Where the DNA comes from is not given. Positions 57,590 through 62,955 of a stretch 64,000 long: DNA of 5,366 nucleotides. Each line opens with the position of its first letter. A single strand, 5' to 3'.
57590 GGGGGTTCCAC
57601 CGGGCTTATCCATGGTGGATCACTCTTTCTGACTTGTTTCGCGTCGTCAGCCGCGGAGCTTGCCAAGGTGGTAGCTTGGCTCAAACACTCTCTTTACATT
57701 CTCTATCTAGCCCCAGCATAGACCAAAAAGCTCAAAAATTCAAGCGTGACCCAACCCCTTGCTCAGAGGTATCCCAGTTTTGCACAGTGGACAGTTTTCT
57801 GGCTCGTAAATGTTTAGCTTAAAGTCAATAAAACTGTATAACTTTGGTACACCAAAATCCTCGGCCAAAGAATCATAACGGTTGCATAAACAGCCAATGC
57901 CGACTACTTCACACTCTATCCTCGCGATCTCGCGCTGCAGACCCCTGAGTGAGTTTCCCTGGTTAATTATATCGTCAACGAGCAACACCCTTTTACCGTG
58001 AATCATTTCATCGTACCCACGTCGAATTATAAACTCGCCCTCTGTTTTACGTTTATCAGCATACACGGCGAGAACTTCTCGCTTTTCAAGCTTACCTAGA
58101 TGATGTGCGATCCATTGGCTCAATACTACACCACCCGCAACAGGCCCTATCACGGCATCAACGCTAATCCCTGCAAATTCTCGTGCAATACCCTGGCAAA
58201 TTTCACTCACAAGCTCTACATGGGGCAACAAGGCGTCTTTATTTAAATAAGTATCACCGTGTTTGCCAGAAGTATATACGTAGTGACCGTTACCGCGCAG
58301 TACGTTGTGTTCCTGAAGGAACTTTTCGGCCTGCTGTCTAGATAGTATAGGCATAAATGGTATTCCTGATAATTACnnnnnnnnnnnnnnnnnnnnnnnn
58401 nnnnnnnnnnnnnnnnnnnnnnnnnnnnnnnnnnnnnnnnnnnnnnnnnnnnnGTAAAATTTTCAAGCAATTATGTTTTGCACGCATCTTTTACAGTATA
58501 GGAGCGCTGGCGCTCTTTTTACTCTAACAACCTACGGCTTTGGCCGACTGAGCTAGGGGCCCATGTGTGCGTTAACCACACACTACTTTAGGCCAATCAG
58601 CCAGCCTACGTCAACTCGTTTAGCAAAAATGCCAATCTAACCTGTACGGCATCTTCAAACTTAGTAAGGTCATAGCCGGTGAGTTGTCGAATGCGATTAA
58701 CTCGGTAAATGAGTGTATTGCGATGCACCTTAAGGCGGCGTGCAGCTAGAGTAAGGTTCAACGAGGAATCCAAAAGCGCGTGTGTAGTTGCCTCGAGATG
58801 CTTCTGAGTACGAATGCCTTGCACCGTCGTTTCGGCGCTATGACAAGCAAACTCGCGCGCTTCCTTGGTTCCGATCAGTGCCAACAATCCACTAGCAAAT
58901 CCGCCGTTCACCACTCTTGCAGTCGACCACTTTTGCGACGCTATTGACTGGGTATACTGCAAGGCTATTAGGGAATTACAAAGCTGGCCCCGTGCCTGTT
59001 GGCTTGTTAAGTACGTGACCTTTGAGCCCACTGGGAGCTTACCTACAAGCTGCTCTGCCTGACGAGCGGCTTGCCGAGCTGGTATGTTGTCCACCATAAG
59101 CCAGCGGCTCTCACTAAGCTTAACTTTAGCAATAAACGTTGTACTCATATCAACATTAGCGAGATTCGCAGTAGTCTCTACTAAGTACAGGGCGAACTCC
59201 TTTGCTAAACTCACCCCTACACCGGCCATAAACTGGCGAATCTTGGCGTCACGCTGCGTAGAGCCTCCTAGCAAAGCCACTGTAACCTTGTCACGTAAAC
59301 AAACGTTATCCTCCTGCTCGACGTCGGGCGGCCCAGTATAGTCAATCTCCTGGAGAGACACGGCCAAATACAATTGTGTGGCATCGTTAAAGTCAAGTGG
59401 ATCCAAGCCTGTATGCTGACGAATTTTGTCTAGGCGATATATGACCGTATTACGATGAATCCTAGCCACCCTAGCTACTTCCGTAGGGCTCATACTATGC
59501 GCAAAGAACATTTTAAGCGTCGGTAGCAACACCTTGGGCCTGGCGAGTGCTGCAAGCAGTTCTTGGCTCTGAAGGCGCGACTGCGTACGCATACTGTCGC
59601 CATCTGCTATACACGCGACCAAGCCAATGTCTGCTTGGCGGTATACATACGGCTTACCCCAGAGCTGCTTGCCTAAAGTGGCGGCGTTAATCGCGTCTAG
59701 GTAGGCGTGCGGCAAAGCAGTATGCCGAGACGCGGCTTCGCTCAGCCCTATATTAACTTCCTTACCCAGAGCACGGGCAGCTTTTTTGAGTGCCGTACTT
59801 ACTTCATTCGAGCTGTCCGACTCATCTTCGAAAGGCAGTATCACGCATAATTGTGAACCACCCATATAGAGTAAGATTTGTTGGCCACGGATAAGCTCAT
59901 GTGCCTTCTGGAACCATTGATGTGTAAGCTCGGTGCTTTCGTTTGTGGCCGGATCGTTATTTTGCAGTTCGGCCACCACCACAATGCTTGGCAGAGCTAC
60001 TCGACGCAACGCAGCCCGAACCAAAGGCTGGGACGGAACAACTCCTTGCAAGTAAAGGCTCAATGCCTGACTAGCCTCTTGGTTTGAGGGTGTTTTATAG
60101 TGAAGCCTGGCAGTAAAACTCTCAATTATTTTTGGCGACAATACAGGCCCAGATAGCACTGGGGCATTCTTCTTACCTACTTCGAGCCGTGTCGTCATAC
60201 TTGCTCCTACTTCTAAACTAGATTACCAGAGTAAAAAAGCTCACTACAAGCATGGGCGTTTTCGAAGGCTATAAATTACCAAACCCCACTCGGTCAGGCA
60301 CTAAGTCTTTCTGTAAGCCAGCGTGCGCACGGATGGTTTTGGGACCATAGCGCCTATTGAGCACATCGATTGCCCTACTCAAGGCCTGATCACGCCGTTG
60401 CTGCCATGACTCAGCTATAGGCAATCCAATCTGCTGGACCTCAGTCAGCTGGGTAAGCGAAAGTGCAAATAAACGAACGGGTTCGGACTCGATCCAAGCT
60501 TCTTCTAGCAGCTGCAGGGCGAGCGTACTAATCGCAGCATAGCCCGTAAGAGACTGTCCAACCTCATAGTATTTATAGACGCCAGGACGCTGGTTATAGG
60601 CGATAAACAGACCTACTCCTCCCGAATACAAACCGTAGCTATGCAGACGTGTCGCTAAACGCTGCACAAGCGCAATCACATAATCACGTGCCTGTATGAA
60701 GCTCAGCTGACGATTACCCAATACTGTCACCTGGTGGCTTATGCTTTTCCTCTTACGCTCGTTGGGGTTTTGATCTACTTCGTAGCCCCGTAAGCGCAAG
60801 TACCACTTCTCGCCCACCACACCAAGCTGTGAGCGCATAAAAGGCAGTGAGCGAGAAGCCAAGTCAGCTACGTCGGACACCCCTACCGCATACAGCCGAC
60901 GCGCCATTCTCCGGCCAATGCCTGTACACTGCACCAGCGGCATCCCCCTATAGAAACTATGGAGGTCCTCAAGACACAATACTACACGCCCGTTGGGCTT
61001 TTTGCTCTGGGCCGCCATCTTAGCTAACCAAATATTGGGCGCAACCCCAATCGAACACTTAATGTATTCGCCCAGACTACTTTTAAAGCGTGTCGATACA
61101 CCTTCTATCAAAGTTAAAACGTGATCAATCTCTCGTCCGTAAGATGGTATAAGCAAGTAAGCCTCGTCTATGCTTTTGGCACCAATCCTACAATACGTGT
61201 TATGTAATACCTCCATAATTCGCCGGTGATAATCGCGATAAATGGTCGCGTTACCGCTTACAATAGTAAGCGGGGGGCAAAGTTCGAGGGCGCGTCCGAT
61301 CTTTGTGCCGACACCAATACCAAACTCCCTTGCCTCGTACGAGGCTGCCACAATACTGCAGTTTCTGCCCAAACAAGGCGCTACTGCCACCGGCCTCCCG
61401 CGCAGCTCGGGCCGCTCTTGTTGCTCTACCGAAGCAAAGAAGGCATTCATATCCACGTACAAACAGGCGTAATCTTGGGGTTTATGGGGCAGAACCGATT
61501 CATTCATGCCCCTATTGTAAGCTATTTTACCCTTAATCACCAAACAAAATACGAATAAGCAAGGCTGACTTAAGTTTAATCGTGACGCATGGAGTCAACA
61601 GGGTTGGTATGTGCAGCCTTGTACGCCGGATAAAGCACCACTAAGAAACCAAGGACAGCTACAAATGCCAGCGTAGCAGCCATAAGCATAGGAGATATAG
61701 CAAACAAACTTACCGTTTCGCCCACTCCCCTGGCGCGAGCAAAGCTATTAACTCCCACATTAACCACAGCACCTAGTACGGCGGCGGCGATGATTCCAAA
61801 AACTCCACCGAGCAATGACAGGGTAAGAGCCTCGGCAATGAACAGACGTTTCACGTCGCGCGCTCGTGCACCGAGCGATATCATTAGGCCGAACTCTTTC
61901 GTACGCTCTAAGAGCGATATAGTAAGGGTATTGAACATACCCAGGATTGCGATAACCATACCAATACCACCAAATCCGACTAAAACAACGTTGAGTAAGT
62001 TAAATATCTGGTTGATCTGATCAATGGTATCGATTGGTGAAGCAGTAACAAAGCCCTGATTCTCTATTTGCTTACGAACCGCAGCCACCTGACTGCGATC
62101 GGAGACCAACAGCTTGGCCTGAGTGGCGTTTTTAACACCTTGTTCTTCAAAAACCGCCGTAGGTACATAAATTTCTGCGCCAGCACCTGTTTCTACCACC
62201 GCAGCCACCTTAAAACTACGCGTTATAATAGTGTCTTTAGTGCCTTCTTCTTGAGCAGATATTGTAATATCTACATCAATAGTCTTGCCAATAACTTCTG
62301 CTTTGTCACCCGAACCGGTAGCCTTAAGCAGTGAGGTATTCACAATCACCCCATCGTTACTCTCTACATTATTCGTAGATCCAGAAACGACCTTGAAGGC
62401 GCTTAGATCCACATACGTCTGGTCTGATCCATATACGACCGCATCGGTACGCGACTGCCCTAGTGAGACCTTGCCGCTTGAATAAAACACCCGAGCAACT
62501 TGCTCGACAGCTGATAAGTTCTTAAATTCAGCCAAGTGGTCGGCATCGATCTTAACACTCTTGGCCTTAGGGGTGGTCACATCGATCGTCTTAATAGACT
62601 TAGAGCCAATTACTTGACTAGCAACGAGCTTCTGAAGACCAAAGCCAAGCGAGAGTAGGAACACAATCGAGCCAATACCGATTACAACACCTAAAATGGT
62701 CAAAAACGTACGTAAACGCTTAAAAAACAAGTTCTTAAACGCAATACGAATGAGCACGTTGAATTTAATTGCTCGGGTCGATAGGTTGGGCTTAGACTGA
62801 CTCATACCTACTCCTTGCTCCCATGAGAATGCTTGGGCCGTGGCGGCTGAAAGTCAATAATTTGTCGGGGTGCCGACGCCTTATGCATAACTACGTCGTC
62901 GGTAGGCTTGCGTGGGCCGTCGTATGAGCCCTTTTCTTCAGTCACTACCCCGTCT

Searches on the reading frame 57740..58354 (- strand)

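Call 91: search_protein_families(library=pfam, proteins=[window:57740-58354:-], max_evalue=0.001)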
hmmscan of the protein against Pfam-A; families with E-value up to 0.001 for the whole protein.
window:57740-58354:- (204 aa): 1 family
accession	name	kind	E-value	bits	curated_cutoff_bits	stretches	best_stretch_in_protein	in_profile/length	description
PF00156.33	Pribosyltran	-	7.3e-14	51.8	26.3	1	48-166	14-133/158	Phosphoribosyl transferase domain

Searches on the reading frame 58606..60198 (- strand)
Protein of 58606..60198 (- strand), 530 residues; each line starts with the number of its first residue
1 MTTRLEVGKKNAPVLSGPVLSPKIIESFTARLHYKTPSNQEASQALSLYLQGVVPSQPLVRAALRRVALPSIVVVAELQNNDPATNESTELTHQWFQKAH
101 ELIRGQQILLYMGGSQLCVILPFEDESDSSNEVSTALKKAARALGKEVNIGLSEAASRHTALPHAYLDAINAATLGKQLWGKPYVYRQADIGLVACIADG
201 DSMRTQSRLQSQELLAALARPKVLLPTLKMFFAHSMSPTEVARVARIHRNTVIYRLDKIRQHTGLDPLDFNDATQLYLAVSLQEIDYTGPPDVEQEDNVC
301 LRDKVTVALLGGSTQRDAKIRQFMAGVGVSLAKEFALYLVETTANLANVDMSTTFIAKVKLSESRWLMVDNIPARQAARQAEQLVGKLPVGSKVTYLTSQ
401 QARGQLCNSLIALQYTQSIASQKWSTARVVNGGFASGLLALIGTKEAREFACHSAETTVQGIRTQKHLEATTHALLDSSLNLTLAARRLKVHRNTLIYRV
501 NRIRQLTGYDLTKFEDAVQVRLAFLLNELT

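Call 91: search_protein_families(library=pfam, proteins=[window:58606-60198:-], max_evalue=0.001)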
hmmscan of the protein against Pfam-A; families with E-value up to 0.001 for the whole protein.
window:58606-60198:- (530 aa): 2 families
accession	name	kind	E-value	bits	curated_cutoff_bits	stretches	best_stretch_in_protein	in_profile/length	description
PF13556.12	HTH_30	-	4.3e-36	122.9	27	2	224-280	1-57/59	PucR C-terminal helix-turn-helix domain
PF17853.6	GGDEF_2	-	8e-09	36.2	24.5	1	69-173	21-114/116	GGDEF-like domain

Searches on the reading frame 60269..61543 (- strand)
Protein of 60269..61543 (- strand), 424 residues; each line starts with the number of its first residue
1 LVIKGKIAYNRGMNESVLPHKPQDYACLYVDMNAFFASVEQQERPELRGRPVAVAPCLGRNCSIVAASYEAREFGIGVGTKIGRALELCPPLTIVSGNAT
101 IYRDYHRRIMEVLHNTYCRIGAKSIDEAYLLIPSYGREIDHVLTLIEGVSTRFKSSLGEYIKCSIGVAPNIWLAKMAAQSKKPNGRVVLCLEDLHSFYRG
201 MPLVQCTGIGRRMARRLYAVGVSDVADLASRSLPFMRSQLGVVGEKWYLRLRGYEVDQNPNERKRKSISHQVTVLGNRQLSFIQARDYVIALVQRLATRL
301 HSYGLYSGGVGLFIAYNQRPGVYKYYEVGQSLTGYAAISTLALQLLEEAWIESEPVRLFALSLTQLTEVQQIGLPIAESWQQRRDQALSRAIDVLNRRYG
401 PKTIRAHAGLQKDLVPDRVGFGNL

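Call 91: search_protein_families(library=pfam, proteins=[window:60269-61543:-], max_evalue=0.001)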
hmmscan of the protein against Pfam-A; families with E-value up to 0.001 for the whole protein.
window:60269-61543:- (424 aa): 3 families
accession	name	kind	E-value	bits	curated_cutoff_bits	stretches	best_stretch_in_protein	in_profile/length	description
PF00817.25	IMS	-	2.8e-34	118.6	23.2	1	30-178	1-147/148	impB/mucB/samB family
PF11799.13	IMS_C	-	1.9e-09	38.3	20.7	1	265-371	1-106/109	impB/mucB/samB family C-terminal domain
PF10391.15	DNA_pol_lambd_f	-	2.1e-05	24.7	29.8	0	204-234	4-35/51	Fingers domain of DNA polymerase lambda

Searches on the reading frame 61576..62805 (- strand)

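Call 91: search_protein_families(library=pfam, proteins=[window:61576-62805:-], max_evalue=0.001)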
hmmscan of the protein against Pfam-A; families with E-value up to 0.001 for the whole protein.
window:61576-62805:- (409 aa): 2 families
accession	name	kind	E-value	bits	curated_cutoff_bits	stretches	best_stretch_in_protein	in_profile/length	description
PF12704.14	MacB_PCD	-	1.2e-21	78.4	27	1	33-249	1-206/207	MacB-like periplasmic core domain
PF02687.27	FtsX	-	2.1e-17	63.7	25.5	1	278-402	3-120/120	FtsX-like permease C-terminal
